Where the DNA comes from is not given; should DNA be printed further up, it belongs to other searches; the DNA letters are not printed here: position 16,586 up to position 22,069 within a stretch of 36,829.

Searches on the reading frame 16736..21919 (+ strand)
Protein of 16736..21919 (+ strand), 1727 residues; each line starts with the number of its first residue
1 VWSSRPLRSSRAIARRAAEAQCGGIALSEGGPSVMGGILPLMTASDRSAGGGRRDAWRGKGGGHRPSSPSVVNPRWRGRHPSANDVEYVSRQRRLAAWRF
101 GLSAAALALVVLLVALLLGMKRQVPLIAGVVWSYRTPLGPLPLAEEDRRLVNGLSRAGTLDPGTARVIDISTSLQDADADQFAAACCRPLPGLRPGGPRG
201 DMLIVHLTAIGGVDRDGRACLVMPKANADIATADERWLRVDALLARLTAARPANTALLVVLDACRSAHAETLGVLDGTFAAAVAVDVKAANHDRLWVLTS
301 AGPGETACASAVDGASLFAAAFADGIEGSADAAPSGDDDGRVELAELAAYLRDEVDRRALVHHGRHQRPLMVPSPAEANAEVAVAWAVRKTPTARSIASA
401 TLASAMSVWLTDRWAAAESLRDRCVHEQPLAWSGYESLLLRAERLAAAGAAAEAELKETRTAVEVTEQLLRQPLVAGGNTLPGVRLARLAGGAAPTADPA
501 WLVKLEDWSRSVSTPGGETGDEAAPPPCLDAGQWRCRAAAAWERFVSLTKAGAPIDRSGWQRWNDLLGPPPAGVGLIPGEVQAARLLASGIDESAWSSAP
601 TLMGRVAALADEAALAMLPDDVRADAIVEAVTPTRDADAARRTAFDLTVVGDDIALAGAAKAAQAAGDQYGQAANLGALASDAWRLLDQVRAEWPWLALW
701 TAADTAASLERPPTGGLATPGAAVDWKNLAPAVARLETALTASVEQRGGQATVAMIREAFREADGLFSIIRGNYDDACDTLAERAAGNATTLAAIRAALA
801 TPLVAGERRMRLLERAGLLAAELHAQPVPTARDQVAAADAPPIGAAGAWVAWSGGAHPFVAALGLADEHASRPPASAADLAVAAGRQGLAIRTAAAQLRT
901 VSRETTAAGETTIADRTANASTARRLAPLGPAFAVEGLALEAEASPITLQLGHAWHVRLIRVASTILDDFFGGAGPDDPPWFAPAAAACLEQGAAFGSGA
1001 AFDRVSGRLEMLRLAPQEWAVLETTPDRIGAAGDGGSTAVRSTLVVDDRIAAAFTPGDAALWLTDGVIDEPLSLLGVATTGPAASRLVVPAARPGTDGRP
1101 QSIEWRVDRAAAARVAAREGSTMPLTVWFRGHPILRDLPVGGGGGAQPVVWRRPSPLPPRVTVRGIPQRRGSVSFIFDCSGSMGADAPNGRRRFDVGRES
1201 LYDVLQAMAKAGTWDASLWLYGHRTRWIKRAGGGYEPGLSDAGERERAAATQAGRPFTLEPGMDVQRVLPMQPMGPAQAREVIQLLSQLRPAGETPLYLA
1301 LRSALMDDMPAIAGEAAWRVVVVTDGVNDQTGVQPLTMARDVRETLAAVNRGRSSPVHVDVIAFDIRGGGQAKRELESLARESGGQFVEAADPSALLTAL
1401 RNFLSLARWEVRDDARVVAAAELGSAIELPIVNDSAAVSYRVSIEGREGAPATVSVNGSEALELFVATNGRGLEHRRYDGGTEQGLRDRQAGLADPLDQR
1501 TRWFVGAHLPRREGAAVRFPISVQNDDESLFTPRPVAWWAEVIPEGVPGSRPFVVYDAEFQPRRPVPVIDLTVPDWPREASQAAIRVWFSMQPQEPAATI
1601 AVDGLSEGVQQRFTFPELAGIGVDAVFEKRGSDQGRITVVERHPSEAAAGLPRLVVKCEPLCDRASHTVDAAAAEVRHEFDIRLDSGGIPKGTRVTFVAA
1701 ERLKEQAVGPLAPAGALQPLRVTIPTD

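Call 7: search_protein_families(library=pfam, proteins=[window:16736-21919:+], max_evalue=0.01)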
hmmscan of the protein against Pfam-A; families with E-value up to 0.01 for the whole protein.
window:16736-21919:+ (1727 aa): 0 families

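Call 21: search_protein_families(library=ncbifam, proteins=[window:16736-21919:+], max_evalue=1)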
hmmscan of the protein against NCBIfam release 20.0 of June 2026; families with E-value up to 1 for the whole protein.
window:16736-21919:+ (1727 aa): 1 family
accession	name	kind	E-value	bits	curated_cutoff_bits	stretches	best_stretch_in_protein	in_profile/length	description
NF047832.1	caspase_w_EACC1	subfamily_domain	9.1e-09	35.1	140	1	200-357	70-210/211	caspase, EACC1-associated type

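Call 24: search_solved_structures(query=window:16736-21919:+, max_evalue=10)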
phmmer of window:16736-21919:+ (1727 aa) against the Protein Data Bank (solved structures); distinct sequences matched with E-value up to 10: 0.

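Call 33: find_homologous_proteins(query=window:16736-21919:+, max_evalue=0.001)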
Query window:16736-21919:+ (1727 aa): 20 proteins with E <= 0.001 among 8000 candidates.
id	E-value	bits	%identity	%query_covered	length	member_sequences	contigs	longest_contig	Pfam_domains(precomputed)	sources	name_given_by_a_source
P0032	0.0e+0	3667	99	98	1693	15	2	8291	-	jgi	-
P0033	0.0e+0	2837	77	98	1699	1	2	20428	-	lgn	-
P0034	0.0e+0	2780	77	96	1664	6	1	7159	-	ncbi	-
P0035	0.0e+0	1944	56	98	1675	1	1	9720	-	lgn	-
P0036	0.0e+0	1619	51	98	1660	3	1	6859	-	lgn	-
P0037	0.0e+0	1605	52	95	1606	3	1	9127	-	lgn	-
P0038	0.0e+0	1572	51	94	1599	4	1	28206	-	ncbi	-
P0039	0.0e+0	1482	49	94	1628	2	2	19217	-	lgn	-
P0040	0.0e+0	1468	48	97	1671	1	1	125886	-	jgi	jgi:hypothetical protein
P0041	0.0e+0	1448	49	94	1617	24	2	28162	-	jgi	jgi:hypothetical protein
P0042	0.0e+0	1446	48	97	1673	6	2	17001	-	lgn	-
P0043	0.0e+0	1353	44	98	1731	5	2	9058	-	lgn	-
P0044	0.0e+0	1316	45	94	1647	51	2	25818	PF00092.35,PF13519.13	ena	-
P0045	0.0e+0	1304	44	97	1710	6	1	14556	-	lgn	-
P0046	0.0e+0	1302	44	97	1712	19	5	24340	-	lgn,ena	-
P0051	1.6e-147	511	31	93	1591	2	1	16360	-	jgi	jgi:hypothetical protein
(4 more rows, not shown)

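Call 51: search_protein_families(library=pfam, proteins=[window:16736-21919:+], max_evalue=10)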
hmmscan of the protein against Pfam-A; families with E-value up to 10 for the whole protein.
window:16736-21919:+ (1727 aa): 2 families
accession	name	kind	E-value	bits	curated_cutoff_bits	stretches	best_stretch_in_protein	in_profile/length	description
PF00092.34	VWA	-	0.033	14.9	23.8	1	1314-1396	98-168/174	von Willebrand factor type A domain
PF19686.4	DUF6188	-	0.091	13.5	27.1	1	254-309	57-112/121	Family of unknown function (DUF6188)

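Call 95: find_encoding_contigs(protein=P0051, flank=8000, max_places=2)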
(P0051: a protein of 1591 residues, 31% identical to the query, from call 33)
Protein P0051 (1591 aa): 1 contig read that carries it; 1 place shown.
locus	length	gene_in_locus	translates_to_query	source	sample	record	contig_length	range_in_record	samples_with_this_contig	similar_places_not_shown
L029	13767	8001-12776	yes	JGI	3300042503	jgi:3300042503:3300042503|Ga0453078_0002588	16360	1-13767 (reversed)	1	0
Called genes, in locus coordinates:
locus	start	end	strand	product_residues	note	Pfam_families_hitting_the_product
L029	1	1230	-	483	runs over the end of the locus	PF05936:T6SS_VasE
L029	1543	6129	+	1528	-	-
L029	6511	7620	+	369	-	-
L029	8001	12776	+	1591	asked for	-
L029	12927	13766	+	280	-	?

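Call 96: find_encoding_contigs(protein=P0040, flank=10000, max_places=2)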
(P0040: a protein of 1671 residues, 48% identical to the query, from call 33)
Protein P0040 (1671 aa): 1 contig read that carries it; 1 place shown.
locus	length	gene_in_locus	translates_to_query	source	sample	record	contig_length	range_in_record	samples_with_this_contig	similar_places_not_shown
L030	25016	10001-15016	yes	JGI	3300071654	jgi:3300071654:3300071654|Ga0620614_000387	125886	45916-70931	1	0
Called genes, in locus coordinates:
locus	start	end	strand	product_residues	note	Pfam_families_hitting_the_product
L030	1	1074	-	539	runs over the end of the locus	PF14331:IcmF-related_N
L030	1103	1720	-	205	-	PF09850:DotU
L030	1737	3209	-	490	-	PF05936:T6SS_VasE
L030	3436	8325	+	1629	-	PF13620:CarboxypepD_reg (weak)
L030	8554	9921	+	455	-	-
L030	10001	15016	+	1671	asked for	-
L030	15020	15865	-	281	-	PF03807:F420_oxidored, PF14748:P5CR_dimer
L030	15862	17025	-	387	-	PF26549:Tricorn_N, PF26550:Tricorn_2nd, PF07676:PD40, PF26549:Tricorn_N (weak), PF07676:PD40 (weak)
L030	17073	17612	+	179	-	PF01923:Cob_adeno_trans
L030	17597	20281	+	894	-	PF08335:GlnD_UR_UTase, PF01966:HD (weak), PF24931:ACT_ACR9_3rd (weak), PF01842:ACT (weak), PF26956:ACT_ACR_D1 (weak)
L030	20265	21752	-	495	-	-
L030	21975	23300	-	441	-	PF01261:AP_endonuc_2, PF27526:XylA2_C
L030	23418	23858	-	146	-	-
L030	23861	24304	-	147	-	-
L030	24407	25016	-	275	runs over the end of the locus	PF00106:adh_short, PF08659:KR, PF13561:adh_short_C2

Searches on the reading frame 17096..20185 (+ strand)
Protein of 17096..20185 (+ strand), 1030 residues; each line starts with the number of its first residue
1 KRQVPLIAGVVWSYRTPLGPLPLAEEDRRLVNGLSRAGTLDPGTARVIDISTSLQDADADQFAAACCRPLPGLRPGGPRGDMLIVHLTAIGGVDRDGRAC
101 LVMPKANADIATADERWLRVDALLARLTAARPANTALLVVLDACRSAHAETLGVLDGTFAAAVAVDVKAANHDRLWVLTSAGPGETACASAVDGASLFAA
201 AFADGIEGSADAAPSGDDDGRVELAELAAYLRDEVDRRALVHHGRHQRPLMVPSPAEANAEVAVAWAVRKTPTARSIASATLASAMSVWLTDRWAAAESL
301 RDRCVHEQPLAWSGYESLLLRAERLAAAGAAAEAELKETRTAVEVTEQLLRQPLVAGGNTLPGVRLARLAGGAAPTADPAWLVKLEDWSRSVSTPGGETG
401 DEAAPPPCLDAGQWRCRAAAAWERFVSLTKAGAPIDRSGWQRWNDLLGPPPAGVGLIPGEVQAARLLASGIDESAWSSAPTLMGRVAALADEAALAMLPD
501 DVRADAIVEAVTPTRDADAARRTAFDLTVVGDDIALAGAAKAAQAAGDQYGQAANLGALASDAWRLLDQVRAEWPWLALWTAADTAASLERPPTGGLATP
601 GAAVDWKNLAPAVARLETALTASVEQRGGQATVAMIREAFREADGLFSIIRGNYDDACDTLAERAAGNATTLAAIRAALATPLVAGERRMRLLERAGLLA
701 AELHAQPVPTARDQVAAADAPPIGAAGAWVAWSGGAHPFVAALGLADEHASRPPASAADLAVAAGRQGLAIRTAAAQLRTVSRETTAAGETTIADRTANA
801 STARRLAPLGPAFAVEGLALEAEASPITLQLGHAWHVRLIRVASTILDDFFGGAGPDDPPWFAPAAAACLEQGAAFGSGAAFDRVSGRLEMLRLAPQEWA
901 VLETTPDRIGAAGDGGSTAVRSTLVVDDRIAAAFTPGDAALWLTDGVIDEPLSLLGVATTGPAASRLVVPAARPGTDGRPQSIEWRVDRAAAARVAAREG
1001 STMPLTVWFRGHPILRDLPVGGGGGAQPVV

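Call 83: predict_structure(alignment_id=A3)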
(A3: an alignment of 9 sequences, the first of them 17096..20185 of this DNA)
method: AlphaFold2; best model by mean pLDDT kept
length: 1030 residues; sequences in the alignment: 9
mean_pLDDT: 81.7   pTM: 0.83
mean pLDDT of the five models: 81.7, 73.8, 63.3, 62.1, 60.5
residues with pLDDT >= 90: 414; 70-90: 420; 50-70: 125; < 50: 71
segments of 3 or more residues with pLDDT < 50: 586-602, 713-734, 945-951, 953-963, 1025-1030
pLDDT, mean of each block of 10 residues (from residue 1): 92 82 87 77 87 92 96 92 95 93 77 91 96 94 87 83 91 92 80 79 93 86 92 90 87 80 88 66 83 93 90 91 82 86 91 79 90 74 91 69 75 88 94 90 89 81 89 85 95 94 92 91 91 88 96 95 96 90 57 32 64 92 71 93 93 91 88 90 91 91 80 42 38 59 69 72 87 88 73 85 90 60 80 94 94 80 93 90 95 74 78 58 82 77 53 45 60 58 65 61 78 80 48
secondary structure, 60 per line:
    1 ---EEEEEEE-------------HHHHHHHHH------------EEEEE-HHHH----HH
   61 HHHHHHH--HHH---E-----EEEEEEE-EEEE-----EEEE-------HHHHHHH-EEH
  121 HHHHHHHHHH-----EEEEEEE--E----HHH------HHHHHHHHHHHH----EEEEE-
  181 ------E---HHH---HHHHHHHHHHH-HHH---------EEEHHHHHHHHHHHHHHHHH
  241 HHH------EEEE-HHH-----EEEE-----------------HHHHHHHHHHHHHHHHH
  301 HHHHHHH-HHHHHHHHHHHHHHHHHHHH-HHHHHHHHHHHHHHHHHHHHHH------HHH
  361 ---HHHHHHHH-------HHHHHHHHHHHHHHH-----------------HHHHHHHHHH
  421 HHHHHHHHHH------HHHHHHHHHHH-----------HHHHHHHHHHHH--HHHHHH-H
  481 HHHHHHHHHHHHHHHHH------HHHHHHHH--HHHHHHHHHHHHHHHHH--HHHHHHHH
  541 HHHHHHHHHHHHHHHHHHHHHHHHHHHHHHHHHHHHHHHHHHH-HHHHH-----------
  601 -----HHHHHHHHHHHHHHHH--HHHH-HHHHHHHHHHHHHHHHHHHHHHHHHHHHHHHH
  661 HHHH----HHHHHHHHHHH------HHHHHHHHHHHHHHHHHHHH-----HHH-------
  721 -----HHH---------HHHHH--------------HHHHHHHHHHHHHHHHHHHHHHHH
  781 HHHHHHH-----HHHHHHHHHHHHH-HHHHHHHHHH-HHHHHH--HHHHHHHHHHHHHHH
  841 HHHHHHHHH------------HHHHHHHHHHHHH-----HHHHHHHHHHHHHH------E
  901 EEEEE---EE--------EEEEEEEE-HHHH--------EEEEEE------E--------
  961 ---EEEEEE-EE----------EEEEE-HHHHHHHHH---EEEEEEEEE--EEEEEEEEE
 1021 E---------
elements in order (helices of 4 or more, strands of 3 or more residues): E4-10 H24-32 E45-49 H51-54 H59-67 E82-88 E90-93 E99-102 H110-116 H120-130 E136-142 H159-170 E175-179 H197-207 E221-223 H224-243 E250-253 E263-266 H284-307 H309-328 H330-351 H364-371 H379-393 H411-430 H437-447 H459-470 H473-478 H480-497 H504-511 H514-530 H533-583 H585-589 H606-621 H624-627 H629-664 H669-679 H686-705 H738-742 H757-787 H793-805 H807-816 H818-823 H826-849 H862-874 H880-893 E900-905 E919-926 H928-931 E940-945 E964-969 E983-987 H989-997 E1001-1009 E1012-1021

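Call 85: fold_search(model_id=the predicted structure, library=pdb)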
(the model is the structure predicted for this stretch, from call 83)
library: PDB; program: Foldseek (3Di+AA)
matches with E <= 10: 217; with E <= 0.001: 0
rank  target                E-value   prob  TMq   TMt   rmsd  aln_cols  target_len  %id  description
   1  3uo8_C                1.1e-03  1.00  0.17  0.43   6.6       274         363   18  Crystal structure of the MALT1 paracaspase (P1 form) (released 2011-12-21)
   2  8v4x_C                1.3e-03  1.00  0.17  0.44  14.4       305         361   17  Structure of MALT1 in complex with an allosteric inhibitor (released 2024-05-01)
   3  7qp0_A                1.8e-03  1.00  0.16  0.53   8.6       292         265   13  Crystal structure of metacaspase from candida glabrata with magnesium (released 2023-01-11)
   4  8v4x_F                2.1e-03  1.00  0.16  0.43   6.5       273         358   16  Structure of MALT1 in complex with an allosteric inhibitor (released 2024-05-01)
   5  6w8s_A                2.1e-03  1.00  0.17  0.43   9.0       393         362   12  Crystal structure of metacaspase 4 from Arabidopsis (released 2020-05-20)
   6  6w8s_B                2.2e-03  1.00  0.17  0.44   9.2       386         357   11  Crystal structure of metacaspase 4 from Arabidopsis (released 2020-05-20)
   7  8v4x_D                2.4e-03  1.00  0.17  0.42   8.1       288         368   15  Structure of MALT1 in complex with an allosteric inhibitor (released 2024-05-01)
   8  8v4x_B                2.6e-03  1.00  0.17  0.44   6.2       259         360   18  Structure of MALT1 in complex with an allosteric inhibitor (released 2024-05-01)
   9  7qp0_B                3.2e-03  1.00  0.16  0.54   8.3       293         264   14  Crystal structure of metacaspase from candida glabrata with magnesium (released 2023-01-11)
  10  9n3d                  3.5e-03  1.00  0.18  0.50   7.6       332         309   12  Crystal structure of Arabidopsis metacaspase 9 C147G at pH 4.2 (released 2025-06-11)
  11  9n3f                  3.6e-03  1.00  0.18  0.50   7.6       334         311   12  Crystal structure of Arabidopsis Metacaspase 9 C147G at pH 7.5 (released 2025-06-11)
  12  6w8s_D                4.0e-03  1.00  0.17  0.44   9.1       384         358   11  Crystal structure of metacaspase 4 from Arabidopsis (released 2020-05-20)
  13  8a53_D                4.5e-03  1.00  0.18  0.52   7.4       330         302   13  Crystal structure of AtMCA-IIf C147A (metacaspase 9) from Arabidopsis thaliana (released 2023-05-31)
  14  8a53_A                5.4e-03  1.00  0.18  0.52   7.1       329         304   12  Crystal structure of AtMCA-IIf C147A (metacaspase 9) from Arabidopsis thaliana (released 2023-05-31)
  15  7wr4_C                7.5e-03  1.00  0.15  0.56   8.6       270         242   13  Crystal structure of OspC3-calmodulin-caspase-4 complex (released 2023-01-25)
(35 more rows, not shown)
